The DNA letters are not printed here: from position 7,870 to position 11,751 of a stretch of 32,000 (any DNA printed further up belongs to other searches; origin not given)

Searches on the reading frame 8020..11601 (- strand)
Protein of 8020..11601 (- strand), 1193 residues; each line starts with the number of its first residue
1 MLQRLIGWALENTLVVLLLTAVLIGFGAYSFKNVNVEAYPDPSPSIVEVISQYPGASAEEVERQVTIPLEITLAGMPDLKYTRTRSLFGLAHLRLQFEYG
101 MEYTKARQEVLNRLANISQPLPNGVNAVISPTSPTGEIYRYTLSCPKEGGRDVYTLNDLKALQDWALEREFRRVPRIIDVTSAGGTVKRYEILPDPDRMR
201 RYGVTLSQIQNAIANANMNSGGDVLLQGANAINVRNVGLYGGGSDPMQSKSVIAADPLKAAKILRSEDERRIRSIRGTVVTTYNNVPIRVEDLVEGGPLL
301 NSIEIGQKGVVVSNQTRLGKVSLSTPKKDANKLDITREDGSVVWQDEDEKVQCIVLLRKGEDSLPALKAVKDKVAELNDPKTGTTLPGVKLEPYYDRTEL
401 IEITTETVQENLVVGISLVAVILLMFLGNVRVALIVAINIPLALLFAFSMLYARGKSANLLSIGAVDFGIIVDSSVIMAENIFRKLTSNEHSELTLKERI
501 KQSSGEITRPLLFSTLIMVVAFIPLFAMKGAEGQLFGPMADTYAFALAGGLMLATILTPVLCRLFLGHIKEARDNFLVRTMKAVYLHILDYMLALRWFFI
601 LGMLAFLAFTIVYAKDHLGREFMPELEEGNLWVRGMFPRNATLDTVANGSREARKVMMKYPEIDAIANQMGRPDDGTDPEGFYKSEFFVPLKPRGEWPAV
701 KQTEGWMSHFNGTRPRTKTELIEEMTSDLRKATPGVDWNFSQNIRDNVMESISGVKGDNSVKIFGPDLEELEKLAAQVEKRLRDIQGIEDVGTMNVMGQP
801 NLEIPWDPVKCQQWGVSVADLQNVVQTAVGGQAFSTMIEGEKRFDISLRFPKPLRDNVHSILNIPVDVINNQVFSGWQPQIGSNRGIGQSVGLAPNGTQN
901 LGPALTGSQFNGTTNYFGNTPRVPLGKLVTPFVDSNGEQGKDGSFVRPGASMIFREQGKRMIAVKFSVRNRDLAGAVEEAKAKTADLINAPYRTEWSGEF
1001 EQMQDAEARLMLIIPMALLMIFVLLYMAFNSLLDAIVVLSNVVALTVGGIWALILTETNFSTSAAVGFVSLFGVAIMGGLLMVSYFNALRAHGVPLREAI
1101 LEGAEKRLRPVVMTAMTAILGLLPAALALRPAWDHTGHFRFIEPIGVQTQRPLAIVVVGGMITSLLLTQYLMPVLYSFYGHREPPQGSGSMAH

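Call 32: search_protein_families(library=pfam, proteins=[window:8020-11601:-], max_evalue=0.001)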
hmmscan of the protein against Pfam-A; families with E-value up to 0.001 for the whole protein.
window:8020-11601:- (1193 aa): 2 families
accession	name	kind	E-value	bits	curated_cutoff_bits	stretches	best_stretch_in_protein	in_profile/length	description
PF00873.25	ACR_tran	-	1.2e-199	665.9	28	3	338-868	267-782/1021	AcrB/AcrD/AcrF family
PF03176.21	MMPL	-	4.7e-05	22.9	20.5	0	399-564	136-301/333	MMPL family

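Call 33: search_protein_families(library=ncbifam, proteins=[window:8020-11601:-], max_evalue=0.01)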
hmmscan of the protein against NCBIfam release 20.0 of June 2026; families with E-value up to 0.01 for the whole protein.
window:8020-11601:- (1193 aa): 12 families
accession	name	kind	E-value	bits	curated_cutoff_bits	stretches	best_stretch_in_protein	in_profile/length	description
TIGR00914.1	2A0601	subfamily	2.5e-225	750.6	701.45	3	347-868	286-793/1051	CusA/CzcA family heavy metal efflux RND transporter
NF033617.1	RND_permease_2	subfamily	5.4e-110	368.9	1250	3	338-864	266-766/1009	multidrug efflux RND transporter permease subunit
NF000282.2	RND_permease_1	subfamily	6e-87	292.6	1250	3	347-866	282-790/1029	multidrug efflux RND transporter permease subunit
TIGR00915.1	2A0602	subfamily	4.1e-71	240.1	940.35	3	328-670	263-610/1050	efflux RND transporter permease subunit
NF007905.0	PRK10614.1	equivalog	1.8e-57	194.8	1774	3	367-856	294-758/1025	multidrug efflux RND transporter permease subunit MdtC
NF007131.0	PRK09577.1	equivalog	1.3e-55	188.6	1768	3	384-657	315-595/1045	multidrug efflux RND transporter permease subunit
NF007798.0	PRK10503.1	equivalog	3.5e-55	187.1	1584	3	380-841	314-757/1040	MdtB/MuxB family multidrug efflux RND transporter permease subunit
NF007842.1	PRK10555.1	equivalog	5.1e-50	170.3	1854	3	356-573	292-504/1036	multidrug efflux RND transporter permease AcrD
NF007133.0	PRK09579.1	equivalog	4.2e-49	167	1763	3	365-665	294-592/1017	multidrug efflux RND transporter permease subunit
NF011706.2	PRK15127.1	equivalog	2.2e-36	125.2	2150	3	357-571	293-502/1049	multidrug efflux RND transporter permease subunit AcrB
NF000037.1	RND_perm_OqxB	exception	3.6e-35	121.1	2200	3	359-583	298-515/1050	multidrug efflux RND transporter permease subunit OqxB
TIGR00921.1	2A067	subfamily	0.0019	16.3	351.9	1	398-529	573-701/733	hydrophobe/amphiphile efflux-3 (HAE3) family transporter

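Call 80: search_dna_similar(query=window:8020-11601:-, collection=plasmids, mode=protein, max_rows=30, rows=spread)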
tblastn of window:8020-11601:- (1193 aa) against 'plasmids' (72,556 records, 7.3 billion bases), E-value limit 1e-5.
The search stops at 5000 records and this limit was reached: more records match than are counted here, and every count below describes the 5000 best-scoring records only.
Records with a match: at least 5000; places in all: 8004; records where one place covers at least 80% of the query: 3637.
Best place of each record, by identity: <60% 5000.
By first word of the organism name: Klebsiella 2176; Escherichia 298; Acinetobacter 217; Enterobacter 190; Salmonella 150; Sinorhizobium 147; Ralstonia 144; Pseudomonas 137; Rhizobium 131; Agrobacterium 72; and 242 more.
By predicted mobility (MOB-suite, as given by PLSDB): conjugative 2213; non-mobilizable 2047; mobilizable 740.
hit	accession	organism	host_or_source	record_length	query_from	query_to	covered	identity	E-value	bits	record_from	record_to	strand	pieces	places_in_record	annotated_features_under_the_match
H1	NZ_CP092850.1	Methylobacterium organophilum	-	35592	27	1188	97%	38.8%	0e+0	714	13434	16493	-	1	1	CusA/CzcA family heavy metal efflux RND transporter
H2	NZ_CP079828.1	Pseudomonas sp. HD6515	sewage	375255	1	1187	99%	32.2%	1e-155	524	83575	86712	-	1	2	CusA/CzcA family heavy metal efflux RND transporter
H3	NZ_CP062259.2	Xanthomonas sp. WG16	citrus,citrus leaves,leaves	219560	1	1190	87%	34.6%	3e-116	538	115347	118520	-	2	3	CusA/CzcA family heavy metal efflux RND transporter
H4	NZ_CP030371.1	Salinibacter ruber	-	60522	1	1183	99%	29.3%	6e-103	367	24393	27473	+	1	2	efflux RND transporter permease subunit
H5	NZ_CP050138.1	Sphingomonas sp. CL5.1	-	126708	1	1183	99%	27.9%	9e-109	385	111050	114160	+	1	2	efflux RND transporter permease subunit | efflux RND transporter periplasmic adaptor subunit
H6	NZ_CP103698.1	Klebsiella pneumoniae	Homo sapiens,blood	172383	26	1182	94%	27.9%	3e-78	372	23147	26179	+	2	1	silA: Cu(+)/Ag(+) efflux RND transporter permease subunit SilA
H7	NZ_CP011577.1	Klebsiella pneumoniae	Homo sapiens,sputum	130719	26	1182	97%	26.8%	3e-93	338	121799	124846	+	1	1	silA: Cu(+)/Ag(+) efflux RND transporter permease subunit SilA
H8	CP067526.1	Klebsiella pneumoniae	Homo sapiens,respiratory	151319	26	1182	97%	26.8%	3e-93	338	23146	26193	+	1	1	silA: Cu(+)/Ag(+) efflux RND transporter permease subunit SilA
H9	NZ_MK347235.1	Klebsiella pneumoniae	-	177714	26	1182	97%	26.8%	3e-93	338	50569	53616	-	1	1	silA: Cu(+)/Ag(+) efflux RND transporter permease subunit SilA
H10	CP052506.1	Klebsiella pneumoniae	Homo sapiens,blood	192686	26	1182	97%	26.8%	3e-93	338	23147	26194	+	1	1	silA: Cu(+)/Ag(+) efflux RND transporter permease subunit SilA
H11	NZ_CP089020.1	Klebsiella pneumoniae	Homo sapiens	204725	26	1182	97%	26.8%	3e-93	338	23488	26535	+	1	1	silA: Cu(+)/Ag(+) efflux RND transporter permease subunit SilA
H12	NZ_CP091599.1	Klebsiella pneumoniae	Homo sapiens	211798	26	1182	97%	26.8%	3e-93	338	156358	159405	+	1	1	silA: Cu(+)/Ag(+) efflux RND transporter permease subunit SilA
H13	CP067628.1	Klebsiella pneumoniae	Homo sapiens,other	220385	26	1182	97%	26.8%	3e-93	338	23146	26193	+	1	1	silA: Cu(+)/Ag(+) efflux RND transporter permease subunit SilA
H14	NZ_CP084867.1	Klebsiella pneumoniae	Homo sapiens,Whole organism,liver ...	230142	26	1182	97%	26.8%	3e-93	338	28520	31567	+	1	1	silA: Cu(+)/Ag(+) efflux RND transporter permease subunit SilA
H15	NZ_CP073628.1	Klebsiella pneumoniae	Homo sapiens,blood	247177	26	1182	97%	26.8%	3e-93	338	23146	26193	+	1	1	silA: Cu(+)/Ag(+) efflux RND transporter permease subunit SilA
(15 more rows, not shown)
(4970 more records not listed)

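Call 81: get_annotated_region(hit=H2, flank=7000)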
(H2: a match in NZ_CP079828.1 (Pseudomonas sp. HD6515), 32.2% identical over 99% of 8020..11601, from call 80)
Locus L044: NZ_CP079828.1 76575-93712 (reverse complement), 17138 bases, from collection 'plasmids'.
description: Pseudomonas sp. HD6515 plasmid pHD6515-VIM, complete sequence
organism: Pseudomonas sp. HD6515 (NCBI taxid 2856556)
taxonomy: Bacteria; Pseudomonadota; Gammaproteobacteria; Pseudomonadales; Pseudomonadaceae; Pseudomonas; Pseudomonas sp. HD6515
host: -; source: sewage; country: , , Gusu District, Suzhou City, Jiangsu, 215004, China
typing (MOB-suite, as given by PLSDB): non-mobilizable; replicon rep_cluster_402; mating-pair formation MPF_F
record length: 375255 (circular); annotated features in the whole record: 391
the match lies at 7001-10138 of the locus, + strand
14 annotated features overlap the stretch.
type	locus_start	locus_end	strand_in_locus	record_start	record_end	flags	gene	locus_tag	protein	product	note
CDS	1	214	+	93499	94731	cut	-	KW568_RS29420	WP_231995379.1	hypothetical protein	-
CDS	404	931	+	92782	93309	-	-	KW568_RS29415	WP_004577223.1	hypothetical protein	-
CDS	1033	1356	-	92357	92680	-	-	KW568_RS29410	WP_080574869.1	hypothetical protein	-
CDS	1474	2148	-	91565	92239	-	-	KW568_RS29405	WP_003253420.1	heavy metal response regulator transcription factor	GO:0006355 - regulation of DNA-templated transcription [Evidence IEA]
CDS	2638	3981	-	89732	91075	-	-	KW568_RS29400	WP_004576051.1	OprD family porin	GO:0015802 - basic amino acid transport [Evidence IEA]; GO:0006811 - monoatomic ion transport [Evidence IEA]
CDS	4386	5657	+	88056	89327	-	-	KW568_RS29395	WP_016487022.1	TolC family protein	GO:0055085 - transmembrane transport [Evidence IEA]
CDS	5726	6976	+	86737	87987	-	-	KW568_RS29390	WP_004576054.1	efflux RND transporter periplasmic adaptor subunit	GO:0006810 - transport [Evidence IEA]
CDS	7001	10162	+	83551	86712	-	-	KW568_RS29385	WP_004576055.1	CusA/CzcA family heavy metal efflux RND transporter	-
CDS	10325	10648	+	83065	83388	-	-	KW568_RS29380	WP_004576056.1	DUF2790 domain-containing protein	-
CDS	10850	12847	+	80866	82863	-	-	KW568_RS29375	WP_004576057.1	heavy metal translocating P-type ATPase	-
CDS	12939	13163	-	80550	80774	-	-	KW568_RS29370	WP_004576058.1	hypothetical protein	-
CDS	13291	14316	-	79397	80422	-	-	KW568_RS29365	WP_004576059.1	hypothetical protein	-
CDS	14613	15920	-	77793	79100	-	-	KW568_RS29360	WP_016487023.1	OprO/OprP family phosphate-selective porin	-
CDS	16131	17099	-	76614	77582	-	-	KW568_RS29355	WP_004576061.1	LysR family transcriptional regulator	GO:0006355 - regulation of DNA-templated transcription [Evidence IEA]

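Call 82: get_annotated_region(hit=H3, flank=7000)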
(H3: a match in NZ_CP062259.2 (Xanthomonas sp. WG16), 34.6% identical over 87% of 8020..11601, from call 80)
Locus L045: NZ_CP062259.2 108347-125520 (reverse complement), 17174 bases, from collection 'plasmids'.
description: Xanthomonas sp. WG16 plasmid pWG16.1, complete sequence
organism: Xanthomonas sp. WG16 (NCBI taxid 2776703)
taxonomy: Bacteria; Pseudomonadota; Gammaproteobacteria; Lysobacterales; Lysobacteraceae; Xanthomonas; Xanthomonas sp. WG16
host: -; source: citrus,citrus leaves,leaves; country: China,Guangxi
typing (MOB-suite, as given by PLSDB): mobilizable; relaxase MOBH
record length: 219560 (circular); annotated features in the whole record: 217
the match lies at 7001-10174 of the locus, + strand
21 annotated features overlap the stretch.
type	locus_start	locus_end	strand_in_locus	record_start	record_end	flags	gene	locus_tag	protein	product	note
CDS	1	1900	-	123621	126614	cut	-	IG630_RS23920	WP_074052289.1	Tn3 family transposase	-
CDS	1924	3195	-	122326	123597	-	-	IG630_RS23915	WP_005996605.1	site-specific integrase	GO:0015074 - DNA integration [Evidence IEA]; GO:0006310 - DNA recombination [Evidence IEA]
CDS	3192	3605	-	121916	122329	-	-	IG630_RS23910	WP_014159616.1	helix-turn-helix domain-containing protein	-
CDS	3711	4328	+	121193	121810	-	-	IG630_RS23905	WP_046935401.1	cation transporter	GO:0006812 - monoatomic cation transport [Evidence IEA]; GO:0055085 - transmembrane transport [Evidence IEA]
CDS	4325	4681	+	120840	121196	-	-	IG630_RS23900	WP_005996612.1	hypothetical protein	-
CDS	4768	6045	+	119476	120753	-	-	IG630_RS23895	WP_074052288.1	TolC family protein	GO:0055085 - transmembrane transport [Evidence IEA]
CDS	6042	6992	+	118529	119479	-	-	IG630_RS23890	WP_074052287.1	efflux RND transporter periplasmic adaptor subunit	GO:0006810 - transport [Evidence IEA]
CDS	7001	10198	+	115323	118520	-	-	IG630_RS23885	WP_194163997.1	CusA/CzcA family heavy metal efflux RND transporter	-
CDS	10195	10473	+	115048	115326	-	-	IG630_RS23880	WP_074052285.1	hypothetical protein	-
CDS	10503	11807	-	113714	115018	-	-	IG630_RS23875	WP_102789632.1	arsenic transporter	GO:0046685 - response to arsenic-containing substance [Evidence IEA]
CDS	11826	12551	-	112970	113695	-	arsH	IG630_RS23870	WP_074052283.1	arsenical resistance protein ArsH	GO:0046685 - response to arsenic-containing substance [Evidence IEA]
CDS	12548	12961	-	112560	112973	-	arsC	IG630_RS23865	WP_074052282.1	arsenate reductase (glutaredoxin)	GO:0046685 - response to arsenic-containing substance [Evidence IEA]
CDS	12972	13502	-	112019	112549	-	-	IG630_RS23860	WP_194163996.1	arsenate reductase ArsC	-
CDS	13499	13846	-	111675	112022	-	-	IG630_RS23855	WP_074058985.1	metalloregulator ArsR/SmtB family transcription factor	GO:0006355 - regulation of DNA-templated transcription [Evidence IEA]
CDS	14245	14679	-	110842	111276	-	-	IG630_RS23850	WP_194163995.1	MerR family transcriptional regulator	GO:0006355 - regulation of DNA-templated transcription [Evidence IEA]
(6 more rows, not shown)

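Call 83: get_annotated_region(hit=H1, flank=7000)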
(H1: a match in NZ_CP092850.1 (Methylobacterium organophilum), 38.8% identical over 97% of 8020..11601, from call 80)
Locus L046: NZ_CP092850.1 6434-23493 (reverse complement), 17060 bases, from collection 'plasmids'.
description: Methylobacterium organophilum strain WPA_B plasmid pB1502, complete sequence
organism: Methylobacterium organophilum (NCBI taxid 410)
taxonomy: Bacteria; Pseudomonadota; Alphaproteobacteria; Hyphomicrobiales; Methylobacteriaceae; Methylobacterium; Methylobacterium organophilum
host: -; source: -; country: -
typing (MOB-suite, as given by PLSDB): mobilizable; relaxase MOBF
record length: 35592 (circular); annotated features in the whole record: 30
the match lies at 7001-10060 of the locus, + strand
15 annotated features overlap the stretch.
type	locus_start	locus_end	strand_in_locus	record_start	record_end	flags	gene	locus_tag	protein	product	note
CDS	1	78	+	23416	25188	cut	-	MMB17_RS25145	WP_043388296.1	Na/Pi cotransporter family protein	GO:0044341 - sodium-dependent phosphate transport [Evidence IEA]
CDS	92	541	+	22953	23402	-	-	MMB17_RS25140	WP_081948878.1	SLOG family protein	-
CDS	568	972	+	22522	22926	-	-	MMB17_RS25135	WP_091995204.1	hypothetical protein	-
CDS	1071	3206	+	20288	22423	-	-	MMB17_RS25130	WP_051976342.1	carbohydrate porin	GO:0008643 - carbohydrate transport [Evidence IEA]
CDS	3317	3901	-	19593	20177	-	-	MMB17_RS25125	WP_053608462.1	response regulator transcription factor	GO:0000160 - phosphorelay signal transduction system [Evidence IEA]; GO:0006355 - regulation of DNA-templated ...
CDS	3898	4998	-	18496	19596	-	-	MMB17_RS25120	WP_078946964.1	HAMP domain-containing sensor histidine kinase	GO:0007165 - signal transduction [Evidence IEA]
CDS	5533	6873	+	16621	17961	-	-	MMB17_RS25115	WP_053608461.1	efflux RND transporter periplasmic adaptor subunit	GO:0006810 - transport [Evidence IEA]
CDS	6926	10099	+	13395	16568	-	-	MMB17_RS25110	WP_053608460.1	CusA/CzcA family heavy metal efflux RND transporter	-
CDS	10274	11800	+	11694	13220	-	-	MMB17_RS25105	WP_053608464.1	efflux transporter outer membrane subunit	GO:0006810 - transport [Evidence IEA]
CDS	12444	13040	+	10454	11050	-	-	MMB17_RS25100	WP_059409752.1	recombinase family protein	GO:0006310 - DNA recombination [Evidence IEA]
CDS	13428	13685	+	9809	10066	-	-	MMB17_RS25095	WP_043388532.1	hypothetical protein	-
CDS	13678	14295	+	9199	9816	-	-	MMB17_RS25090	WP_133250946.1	hypothetical protein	-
CDS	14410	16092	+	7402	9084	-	-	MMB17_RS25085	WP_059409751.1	type IV secretory system conjugative DNA transfer family protein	-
CDS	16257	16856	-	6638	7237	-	-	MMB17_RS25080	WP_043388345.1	hypothetical protein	-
CDS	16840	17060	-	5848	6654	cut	-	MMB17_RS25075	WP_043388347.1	hypothetical protein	-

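Call 84: search_protein_families(library=pfam, proteins=[L045:4325-4681:+, L045:10195-10473:+, L044:1033-1356:-], max_evalue=1)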
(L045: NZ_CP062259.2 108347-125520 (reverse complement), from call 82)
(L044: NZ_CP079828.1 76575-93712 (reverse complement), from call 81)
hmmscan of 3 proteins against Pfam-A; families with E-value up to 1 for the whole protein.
L045:4325-4681:+ (118 aa): 0 families

L045:10195-10473:+ (92 aa): 1 family
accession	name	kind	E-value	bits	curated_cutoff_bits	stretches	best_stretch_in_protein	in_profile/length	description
PF16916.11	ZT_dimer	-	0.0028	18.1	26.7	1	2-60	2-58/78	Dimerisation domain of Zinc Transporter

L044:1033-1356:- (107 aa): 0 families
